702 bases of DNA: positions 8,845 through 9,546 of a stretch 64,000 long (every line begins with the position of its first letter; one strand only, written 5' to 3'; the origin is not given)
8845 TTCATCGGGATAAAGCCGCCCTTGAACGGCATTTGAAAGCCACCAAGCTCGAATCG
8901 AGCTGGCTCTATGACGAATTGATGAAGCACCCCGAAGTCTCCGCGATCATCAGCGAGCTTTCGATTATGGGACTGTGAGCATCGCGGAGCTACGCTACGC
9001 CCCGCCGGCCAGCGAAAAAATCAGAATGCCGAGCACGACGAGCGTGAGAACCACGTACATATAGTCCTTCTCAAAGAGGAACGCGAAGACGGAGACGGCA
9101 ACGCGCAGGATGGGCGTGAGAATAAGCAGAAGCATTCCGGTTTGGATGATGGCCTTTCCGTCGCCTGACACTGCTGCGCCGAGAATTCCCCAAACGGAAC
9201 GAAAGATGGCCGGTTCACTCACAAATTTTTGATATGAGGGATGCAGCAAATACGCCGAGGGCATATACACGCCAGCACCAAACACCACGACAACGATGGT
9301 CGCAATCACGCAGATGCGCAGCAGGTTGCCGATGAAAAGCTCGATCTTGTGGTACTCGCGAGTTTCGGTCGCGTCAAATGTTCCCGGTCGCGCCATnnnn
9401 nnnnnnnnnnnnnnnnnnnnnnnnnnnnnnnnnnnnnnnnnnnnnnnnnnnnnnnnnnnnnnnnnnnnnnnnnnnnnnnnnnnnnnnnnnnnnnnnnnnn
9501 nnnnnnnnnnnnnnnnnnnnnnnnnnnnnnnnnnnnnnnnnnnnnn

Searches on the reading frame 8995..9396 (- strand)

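Call 68: search_protein_families(library=pfam, proteins=[window:8995-9396:-], max_evalue=0.01)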
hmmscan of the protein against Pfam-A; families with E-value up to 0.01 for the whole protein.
window:8995-9396:- (133 aa): 1 family
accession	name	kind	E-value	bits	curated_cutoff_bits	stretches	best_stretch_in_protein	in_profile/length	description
PF07843.16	DUF1634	-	9e-25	87.2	27.5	1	22-129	1-101/102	Protein of unknown function (DUF1634)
